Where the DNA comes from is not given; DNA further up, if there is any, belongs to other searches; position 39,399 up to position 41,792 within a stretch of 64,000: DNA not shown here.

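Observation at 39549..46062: GWxTD - GWxTD - CarboxypepD_reg/TPR - Thr-type sulfatase-like/TPR operon: a conserved-looking but functionally undescribed envelope system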

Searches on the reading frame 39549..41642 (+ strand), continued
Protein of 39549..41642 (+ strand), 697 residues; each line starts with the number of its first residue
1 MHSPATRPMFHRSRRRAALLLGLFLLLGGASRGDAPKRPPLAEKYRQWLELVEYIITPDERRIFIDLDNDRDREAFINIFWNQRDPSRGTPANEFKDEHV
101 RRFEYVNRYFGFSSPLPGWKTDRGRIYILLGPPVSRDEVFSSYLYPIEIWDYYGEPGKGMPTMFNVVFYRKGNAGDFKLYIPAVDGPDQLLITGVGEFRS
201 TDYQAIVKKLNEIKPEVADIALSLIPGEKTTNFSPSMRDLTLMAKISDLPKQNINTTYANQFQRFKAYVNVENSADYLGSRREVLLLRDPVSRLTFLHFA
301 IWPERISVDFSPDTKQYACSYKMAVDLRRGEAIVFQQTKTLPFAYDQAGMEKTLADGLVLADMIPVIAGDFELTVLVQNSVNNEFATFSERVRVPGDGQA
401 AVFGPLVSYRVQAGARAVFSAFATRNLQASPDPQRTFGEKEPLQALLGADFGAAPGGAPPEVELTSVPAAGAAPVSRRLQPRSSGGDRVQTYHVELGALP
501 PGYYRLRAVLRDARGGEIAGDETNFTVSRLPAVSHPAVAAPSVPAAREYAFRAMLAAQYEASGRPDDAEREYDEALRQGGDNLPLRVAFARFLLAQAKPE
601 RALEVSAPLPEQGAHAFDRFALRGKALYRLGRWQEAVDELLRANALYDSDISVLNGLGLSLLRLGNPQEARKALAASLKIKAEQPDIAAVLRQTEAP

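Call 17: find_encoding_contigs(protein=P0087, flank=10000, max_places=1)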
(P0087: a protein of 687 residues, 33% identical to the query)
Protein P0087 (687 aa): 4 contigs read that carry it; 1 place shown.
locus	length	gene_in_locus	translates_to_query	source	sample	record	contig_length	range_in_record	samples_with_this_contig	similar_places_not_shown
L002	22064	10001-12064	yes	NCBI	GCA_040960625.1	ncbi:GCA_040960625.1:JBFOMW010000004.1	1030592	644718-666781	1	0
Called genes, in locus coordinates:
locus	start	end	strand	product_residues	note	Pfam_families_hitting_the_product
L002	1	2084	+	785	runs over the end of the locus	PF00884:Sulfatase, PF01663:Phosphodiest, PF16347:SGSH_C (weak), PF25063:ARM_TT21_C (weak), PF14559:TPR_19, PF12895:ANAPC3 (weak), PF23914:TPR_CcmH_CycH (weak), PF13181:TPR_8 (weak), +16 more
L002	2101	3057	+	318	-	PF22904:NOMO1-like_2nd (weak), PF13620:CarboxypepD_reg, PF13715:CarbopepD_reg_2 (weak), PF17802:SpaA (weak), PF00515:TPR_1 (weak), PF13432:TPR_16, PF14559:TPR_19, PF13432:TPR_16, +14 more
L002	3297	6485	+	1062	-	PF13620:CarboxypepD_reg, PF13715:CarbopepD_reg_2 (weak), PF25183:OMP_b-brl_4, PF00593:TonB_dep_Rec_b-barrel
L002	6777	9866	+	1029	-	PF13620:CarboxypepD_reg, PF13715:CarbopepD_reg_2 (weak), PF07715:Plug (weak), PF00593:TonB_dep_Rec_b-barrel, PF25183:OMP_b-brl_4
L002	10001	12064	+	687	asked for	PF13428:TPR_14 (faint), PF20094:GWxTD_dom, PF13181:TPR_8 (faint), PF14559:TPR_19 (weak), PF13432:TPR_16 (weak), PF14559:TPR_19, PF00515:TPR_1 (weak), PF07719:TPR_2 (weak), +3 more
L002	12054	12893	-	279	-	PF01522:Polysacc_deac_1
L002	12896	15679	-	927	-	PF22666:Glyco_hydro_2_N2, PF00703:Glyco_hydro_2, PF02836:Glyco_hydro_2_C (weak), PF18368:Ig_GlcNase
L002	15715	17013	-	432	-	PF01546:Peptidase_M20, PF07687:M20_dimer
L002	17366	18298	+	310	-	PF02540:NAD_synthase, PF01171:ATP_bind_3 (weak), PF06508:QueC (faint), PF00958:GMP_synt_C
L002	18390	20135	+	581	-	PF07881:Fucose_iso_N1, PF07882:Fucose_iso_N2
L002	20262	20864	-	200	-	PF03352:Adenine_glyco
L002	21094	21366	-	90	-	PF14357:DUF4404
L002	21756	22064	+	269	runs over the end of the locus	PF17131:TP_0789-like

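Call 18: find_encoding_contigs(protein=P0102, flank=10000, max_places=1)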
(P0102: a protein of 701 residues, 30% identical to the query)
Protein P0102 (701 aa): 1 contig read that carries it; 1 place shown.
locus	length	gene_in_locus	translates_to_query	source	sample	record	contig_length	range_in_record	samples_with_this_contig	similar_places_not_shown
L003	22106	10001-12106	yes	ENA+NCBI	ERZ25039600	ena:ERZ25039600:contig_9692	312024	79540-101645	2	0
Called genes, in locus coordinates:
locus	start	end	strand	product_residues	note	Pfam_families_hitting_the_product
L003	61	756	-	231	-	PF06439:3keto-disac_hyd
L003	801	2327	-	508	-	PF01408:GFO_IDH_MocA, PF22725:GFO_IDH_MocA_C3 (faint), PF19051:GFO_IDH_MocA_C2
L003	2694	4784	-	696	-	-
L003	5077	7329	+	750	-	PF17900:Peptidase_M1_N, PF01433:Peptidase_M1, PF02985:HEAT (faint), PF13646:HEAT_2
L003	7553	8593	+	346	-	PF13650:Asp_protease_2 (weak)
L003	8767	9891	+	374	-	-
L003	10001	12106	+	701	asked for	PF20094:GWxTD_dom, PF12895:ANAPC3 (faint), PF13428:TPR_14 (faint), PF13414:TPR_11 (weak), PF13424:TPR_12 (weak), PF14559:TPR_19 (weak), PF00515:TPR_1 (weak), PF07719:TPR_2 (weak), +3 more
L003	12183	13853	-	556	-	PF17900:Peptidase_M1_N, PF01433:Peptidase_M1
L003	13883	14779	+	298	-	PF07536:HWE_HK (weak), PF07568:HisKA_2, PF02518:HATPase_c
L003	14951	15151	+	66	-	PF00313:CSD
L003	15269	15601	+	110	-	-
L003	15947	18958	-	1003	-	PF20434:BD-FAE (weak), PF00326:Peptidase_S9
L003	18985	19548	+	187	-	PF04542:Sigma70_r2, PF04545:Sigma70_r4 (faint), PF08281:Sigma70_r4_2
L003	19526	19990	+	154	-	-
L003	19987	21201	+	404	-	PF03544:TonB_C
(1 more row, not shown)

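Call 20: find_related_loci(query=A3, collection=genome_contigs, flank=10000)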
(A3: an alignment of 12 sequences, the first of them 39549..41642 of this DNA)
Query A3 (697 aa) in genome_contigs; peptide patterns used: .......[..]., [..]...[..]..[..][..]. (x = any residue, [..] = any of these).
600 stretches matched a pattern (row limit reached: there are more); 595 encode a relative of the query (tblastn E <= 1e-3); the best 80 are kept; 80 distinct loci.
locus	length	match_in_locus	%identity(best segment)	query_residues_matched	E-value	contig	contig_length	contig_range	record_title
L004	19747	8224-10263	35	15-693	9e-147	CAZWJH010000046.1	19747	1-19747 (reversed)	MAG TPA_asm: uncultured Clostridia bacterium isolate binchicken_co19_573 genome assembly, contig: NODE_4285_length_19747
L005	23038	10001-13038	35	9-695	4e-141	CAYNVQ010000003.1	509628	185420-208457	MAG TPA_asm: uncultured Eubacteriales bacterium isolate SRP323688_co1_275 genome assembly, contig: NODE_12_length_509628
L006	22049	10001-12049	36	25-695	1e-134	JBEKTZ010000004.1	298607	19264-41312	MAG: Candidatus Aminicenantales bacterium isolate SPRUCE 56 SPRUCE_56_4, whole genome shotgun sequence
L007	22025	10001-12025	36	24-695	2e-134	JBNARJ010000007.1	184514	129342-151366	MAG: Candidatus Saccharicenans sp. isolate Kamch4316-2DMB-12 bin16.fa-7, whole genome shotgun sequence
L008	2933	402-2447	35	21-695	1e-139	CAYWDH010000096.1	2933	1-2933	MAG TPA_asm: uncultured Eubacteriales bacterium isolate SRP323688_co1_129 genome assembly, contig: NODE_43939_length_293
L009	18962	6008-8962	34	19-691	1e-131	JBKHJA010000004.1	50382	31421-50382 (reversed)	MAG: Candidatus Aminicenantes bacterium isolate D4M11_12 NODE_218_length_50382_cov_16.484631, whole genome shotgun seque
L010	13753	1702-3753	35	21-695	1e-130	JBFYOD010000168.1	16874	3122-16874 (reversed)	MAG: Candidatus Aminicenantes bacterium isolate PPR_0111 k121_1478939, whole genome shotgun sequence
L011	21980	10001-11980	36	41-696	3e-130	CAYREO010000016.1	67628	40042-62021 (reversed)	MAG TPA_asm: uncultured Eubacteriales bacterium isolate binchicken_co7_212 genome assembly, contig: NODE_763_length_6762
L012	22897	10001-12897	33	17-695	3e-129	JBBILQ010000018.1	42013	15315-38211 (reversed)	MAG: Candidatus Aminicenantes bacterium isolate RVF170221_bin_212 NODE_703_length_42013_cov_7.059297, whole genome shotg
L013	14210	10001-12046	34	19-695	1e-126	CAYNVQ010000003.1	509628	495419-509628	MAG TPA_asm: uncultured Eubacteriales bacterium isolate SRP323688_co1_275 genome assembly, contig: NODE_12_length_509628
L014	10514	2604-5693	32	12-695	3e-120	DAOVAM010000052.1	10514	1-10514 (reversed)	MAG TPA_asm: Candidatus Aminicenantes bacterium isolate CSMAG_979 CSMAG_979_k141_4506673_length_10514_cov_8.9830, whole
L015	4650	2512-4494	35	31-687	3e-115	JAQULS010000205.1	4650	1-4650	MAG: Acidobacteriota bacterium isolate STD1_136 NODE_75150_length_4650_cov_4.107451_Sandtown_D1, whole genome shotgun se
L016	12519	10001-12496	37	6-528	2e-108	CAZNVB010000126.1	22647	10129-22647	MAG TPA_asm: uncultured Eubacteriales bacterium isolate SRP231805_co4_44 genome assembly, contig: k141_182413, whole gen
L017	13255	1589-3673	31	6-691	2e-104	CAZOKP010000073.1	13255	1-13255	MAG TPA_asm: uncultured Eubacteriales bacterium isolate binchicken_co189_413 genome assembly, contig: NODE_4737_length_1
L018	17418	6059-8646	33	2-687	1e-103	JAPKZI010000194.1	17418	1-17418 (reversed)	MAG: Candidatus Aminicenantes bacterium isolate LacPavin_0920_SED5_MAG_59_17 LacPavin_0920_SED5_scaffold_3102751, whole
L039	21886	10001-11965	33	35-687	2e-88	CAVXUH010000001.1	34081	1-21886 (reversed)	MAG: Candidatus Aminicenantes bacterium isolate MFD05942.bin.1.3 genome assembly, contig: contig_134713, whole genome sh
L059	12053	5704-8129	32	12-596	9e-76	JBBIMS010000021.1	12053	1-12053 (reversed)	MAG: Candidatus Aminicenantes bacterium isolate RSS170216_bin_238 NODE_1335_length_12053_cov_4.032505, whole genome shot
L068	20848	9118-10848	28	14-591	8e-70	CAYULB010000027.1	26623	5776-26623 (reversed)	MAG TPA_asm: uncultured Eubacteriales bacterium isolate SRP141376_co1_340 genome assembly, contig: NODE_4114_length_2662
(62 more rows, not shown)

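Call 38: predict_structure(alignment_id=A4)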
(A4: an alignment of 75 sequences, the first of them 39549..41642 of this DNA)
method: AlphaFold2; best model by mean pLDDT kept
length: 697 residues; sequences in the alignment: 75
mean_pLDDT: 88.2   pTM: 0.67
mean pLDDT of the five models: 88.2, 87.7, 86.9, 86.7, 86.5
residues with pLDDT >= 90: 445; 70-90: 191; 50-70: 49; < 50: 12
segments of 3 or more residues with pLDDT < 50: 1-12
pLDDT, mean of each block of 10 residues (from residue 1): 36 60 68 62 93 92 87 84 77 87 94 89 94 93 92 87 94 87 91 74 89 91 89 87 89 72 62 70 94 93 91 91 94 92 90 88 97 94 88 92 94 86 92 95 95 79 88 85 83 93 95 90 96 93 92 97 97 96 96 97 96 94 98 98 93 96 95 94 93 83
secondary structure, 60 per line:
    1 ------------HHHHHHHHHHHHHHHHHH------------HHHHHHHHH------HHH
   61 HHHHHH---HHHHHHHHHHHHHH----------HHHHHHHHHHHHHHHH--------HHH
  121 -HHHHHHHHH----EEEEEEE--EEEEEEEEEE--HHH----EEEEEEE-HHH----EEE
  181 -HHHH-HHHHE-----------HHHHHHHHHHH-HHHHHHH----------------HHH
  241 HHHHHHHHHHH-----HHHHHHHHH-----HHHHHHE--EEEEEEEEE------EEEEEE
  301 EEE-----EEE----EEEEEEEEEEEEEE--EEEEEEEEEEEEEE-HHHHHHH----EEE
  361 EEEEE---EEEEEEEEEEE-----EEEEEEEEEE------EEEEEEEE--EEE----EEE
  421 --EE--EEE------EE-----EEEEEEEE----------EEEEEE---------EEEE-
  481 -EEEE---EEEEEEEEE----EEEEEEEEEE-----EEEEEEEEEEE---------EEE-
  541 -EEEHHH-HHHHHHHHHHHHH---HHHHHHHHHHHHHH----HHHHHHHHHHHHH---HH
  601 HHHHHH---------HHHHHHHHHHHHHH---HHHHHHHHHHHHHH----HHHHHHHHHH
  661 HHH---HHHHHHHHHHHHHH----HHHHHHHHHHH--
elements in order (helices of 4 or more, strands of 3 or more residues): H13-30 H43-51 H58-66 H70-83 H94-109 H122-130 E135-141 E144-153 E163-169 E178-180 H182-185 H187-190 H203-213 H215-221 H238-251 H257-265 H271-276 E280-288 E295-303 E309-311 E316-329 E332-345 H347-353 E358-365 E369-379 E385-394 E401-408 E411-413 E418-420 E427-429 E443-450 E461-466 E476-479 E482-485 E489-497 E502-511 E517-527 E537-539 E542-544 H549-561 H565-578 H583-595 H599-606 H616-629 H633-646 H651-663 H667-680 H685-695

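Call 40: fold_search(model_id=the predicted structure, library=pdb)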
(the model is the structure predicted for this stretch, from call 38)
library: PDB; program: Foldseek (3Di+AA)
matches with E <= 10: 1804; with E <= 0.001: 247
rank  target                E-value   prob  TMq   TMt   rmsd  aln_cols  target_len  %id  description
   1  7tvz_E                9.1e-07  1.00  0.12  0.12  22.6       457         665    9  Cryo-EM structure of human band 3-protein 4.2 complex in diagonal conformation (released 2022-06-08)
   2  3pe4_A                4.6e-06  1.00  0.20  0.20   2.5       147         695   22  Structure of human O-GlcNAc transferase and its complex with a peptide substrate (released 2011-01-19)
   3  5a01_A                5.5e-06  1.00  0.20  0.21   2.5       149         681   22  O-GlcNAc transferase from Drososphila melanogaster (released 2016-04-27)
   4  5hgv_A                6.4e-06  1.00  0.20  0.20   2.5       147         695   22  Structure of an O-GlcNAc transferase point mutant, D554N in complex with peptide (released 2016-09-14)
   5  1ex0_B                6.4e-06  1.00  0.13  0.12  22.6       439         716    8  HUMAN FACTOR XIII, MUTANT W279F ZYMOGEN (released 2003-12-23)
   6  4gyw_A                6.7e-06  1.00  0.20  0.20   2.4       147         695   22  Crystal structure of human O-GlcNAc Transferase in complex with UDP and a glycopeptide (released 2012-10-31)
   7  4kty_B                7.1e-06  0.99  0.14  0.14  25.9       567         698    8  Fibrin-stabilizing factor with a bound ligand (released 2013-12-04)
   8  1w3b_B                8.2e-06  1.00  0.20  0.36   2.4       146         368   19  The superhelical TPR domain of O-linked GlcNAc transferase reveals structural similarities to importin alpha. (released 2004-09-09)
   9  9gzg_A                8.6e-06  1.00  0.20  0.84   2.4       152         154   18  Crystal structure of CTPR4E4 mutant (released 2025-10-15)
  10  9qhc_B                9.0e-06  1.00  0.20  0.50   2.2       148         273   19  Crystal structure of 8-repeat CTPR protein with eliminated coordination sites (released 2025-10-22)
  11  3vty_A                9.4e-06  1.00  0.20  0.74   2.2       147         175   19  Crystal structure of MamA (released 2012-10-31)
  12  3vtx_A                1.1e-05  1.00  0.18  0.66   2.2       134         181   21  Crystal structure of MamA protein (released 2012-10-31)
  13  3vty_C                1.1e-05  1.00  0.18  0.67   2.2       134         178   21  Crystal structure of MamA (released 2012-10-31)
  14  1evu_B                1.1e-05  1.00  0.12  0.12  22.6       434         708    7  HUMAN FACTOR XIII WITH CALCIUM BOUND IN THE ION SITE (released 2000-05-10)
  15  4gyy_A                1.2e-05  1.00  0.20  0.20   2.5       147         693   22  Crystal structure of human O-GlcNAc Transferase with UDP-5SGlcNAc and a peptide substrate (released 2012-10-31)
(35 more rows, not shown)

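Call 51: find_encoding_contigs(protein=P0119, flank=10000, max_places=1)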
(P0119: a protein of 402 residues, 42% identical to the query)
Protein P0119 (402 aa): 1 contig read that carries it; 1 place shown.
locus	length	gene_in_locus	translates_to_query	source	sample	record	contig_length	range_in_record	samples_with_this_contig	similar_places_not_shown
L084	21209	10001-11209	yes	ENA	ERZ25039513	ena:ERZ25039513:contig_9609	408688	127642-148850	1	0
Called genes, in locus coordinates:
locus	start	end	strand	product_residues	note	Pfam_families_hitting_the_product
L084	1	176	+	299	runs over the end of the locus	PF25183:OMP_b-brl_4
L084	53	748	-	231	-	PF00392:GntR, PF07729:FCD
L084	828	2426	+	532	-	PF00144:Beta-lactamase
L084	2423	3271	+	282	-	PF02646:RmuC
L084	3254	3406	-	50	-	-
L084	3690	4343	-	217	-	PF01168:Ala_racemase_N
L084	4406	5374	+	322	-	PF01966:HD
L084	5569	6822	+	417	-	PF01979:Amidohydro_1, PF07969:Amidohydro_3 (weak)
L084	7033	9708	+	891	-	PF13620:CarboxypepD_reg, PF13715:CarbopepD_reg_2 (weak), PF00593:TonB_dep_Rec_b-barrel (weak), PF25183:OMP_b-brl_4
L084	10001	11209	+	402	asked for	PF20094:GWxTD_dom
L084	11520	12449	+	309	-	PF13620:CarboxypepD_reg, PF13432:TPR_16, PF23914:TPR_CcmH_CycH (weak), PF00515:TPR_1 (weak), PF13432:TPR_16, PF13414:TPR_11, PF00515:TPR_1, PF07719:TPR_2, +17 more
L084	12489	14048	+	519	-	PF00144:Beta-lactamase, PF11954:DUF3471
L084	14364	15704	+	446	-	PF00144:Beta-lactamase, PF11954:DUF3471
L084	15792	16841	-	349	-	PF02746:MR_MLE_N, PF13378:MR_MLE_C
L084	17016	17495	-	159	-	PF13378:MR_MLE_C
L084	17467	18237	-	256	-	PF02746:MR_MLE_N, PF13378:MR_MLE_C (weak)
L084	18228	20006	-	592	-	PF02129:Peptidase_S15, PF00326:Peptidase_S9 (faint), PF08530:PepX_C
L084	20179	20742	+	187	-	PF00144:Beta-lactamase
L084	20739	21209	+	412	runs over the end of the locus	PF00144:Beta-lactamase, PF11954:DUF3471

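Call 52: find_encoding_contigs(protein=P0118, flank=10000, max_places=1)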
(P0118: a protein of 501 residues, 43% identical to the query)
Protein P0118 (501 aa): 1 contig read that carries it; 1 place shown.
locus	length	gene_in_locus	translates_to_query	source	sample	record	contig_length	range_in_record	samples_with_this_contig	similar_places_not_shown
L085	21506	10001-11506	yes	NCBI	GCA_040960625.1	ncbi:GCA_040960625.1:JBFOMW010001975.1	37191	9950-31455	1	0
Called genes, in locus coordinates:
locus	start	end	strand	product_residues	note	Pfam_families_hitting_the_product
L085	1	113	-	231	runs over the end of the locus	PF00392:GntR, PF07729:FCD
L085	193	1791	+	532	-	PF00144:Beta-lactamase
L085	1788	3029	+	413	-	PF02646:RmuC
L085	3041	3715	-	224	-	PF01168:Ala_racemase_N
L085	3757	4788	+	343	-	PF01966:HD, PF13286:HD_assoc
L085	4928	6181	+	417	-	PF01979:Amidohydro_1, PF07969:Amidohydro_3 (faint)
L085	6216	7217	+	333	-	PF09339:HTH_IclR, PF01614:IclR_C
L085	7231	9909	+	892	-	PF13620:CarboxypepD_reg, PF13715:CarbopepD_reg_2, PF25183:OMP_b-brl_4, PF00593:TonB_dep_Rec_b-barrel, PF25183:OMP_b-brl_4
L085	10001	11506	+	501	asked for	PF20094:GWxTD_dom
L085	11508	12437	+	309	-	PF13620:CarboxypepD_reg, PF13432:TPR_16, PF13432:TPR_16, PF13414:TPR_11, PF14559:TPR_19, PF13431:TPR_17 (weak), PF00515:TPR_1, PF07719:TPR_2, +12 more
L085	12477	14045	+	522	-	PF00144:Beta-lactamase, PF11954:DUF3471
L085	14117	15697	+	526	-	PF00144:Beta-lactamase, PF11954:DUF3471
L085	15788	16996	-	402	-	PF02746:MR_MLE_N, PF13378:MR_MLE_C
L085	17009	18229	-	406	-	PF02746:MR_MLE_N, PF13378:MR_MLE_C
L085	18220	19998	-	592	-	PF02129:Peptidase_S15, PF00326:Peptidase_S9 (faint), PF08530:PepX_C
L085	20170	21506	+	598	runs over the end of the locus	PF00144:Beta-lactamase, PF11954:DUF3471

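Call 55: find_encoding_contigs(protein=P0110, flank=10000, max_places=1)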
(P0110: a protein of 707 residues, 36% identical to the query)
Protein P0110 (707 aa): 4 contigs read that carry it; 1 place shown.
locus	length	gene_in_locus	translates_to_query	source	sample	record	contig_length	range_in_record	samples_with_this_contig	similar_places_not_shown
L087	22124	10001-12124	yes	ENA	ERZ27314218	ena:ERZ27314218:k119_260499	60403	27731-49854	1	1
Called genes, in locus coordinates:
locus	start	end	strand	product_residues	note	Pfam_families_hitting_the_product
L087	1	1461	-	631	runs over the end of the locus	-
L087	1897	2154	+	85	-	-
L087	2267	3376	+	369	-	PF01757:Acyl_transf_3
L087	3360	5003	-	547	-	-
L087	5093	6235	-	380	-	-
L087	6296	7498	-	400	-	PF13579:Glyco_trans_4_4, PF13439:Glyco_transf_4, PF00534:Glycos_transf_1, PF13692:Glyco_trans_1_4, PF20706:GT4-conflict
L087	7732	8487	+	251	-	PF20772:TACO1_YebC_N, PF01709:Transcrip_reg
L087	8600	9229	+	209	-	PF02075:RuvC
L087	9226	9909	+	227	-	-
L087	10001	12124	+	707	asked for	PF20094:GWxTD_dom, PF07719:TPR_2 (faint), PF13424:TPR_12 (faint), PF13428:TPR_14 (faint), PF14559:TPR_19 (faint)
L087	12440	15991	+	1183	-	PF13620:CarboxypepD_reg, PF25183:OMP_b-brl_4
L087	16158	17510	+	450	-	PF12704:MacB_PCD, PF02687:FtsX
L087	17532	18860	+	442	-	PF12704:MacB_PCD, PF02687:FtsX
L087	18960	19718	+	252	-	-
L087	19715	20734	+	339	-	PF00069:Pkinase, PF01636:APH (faint), PF07714:PK_Tyr_Ser-Thr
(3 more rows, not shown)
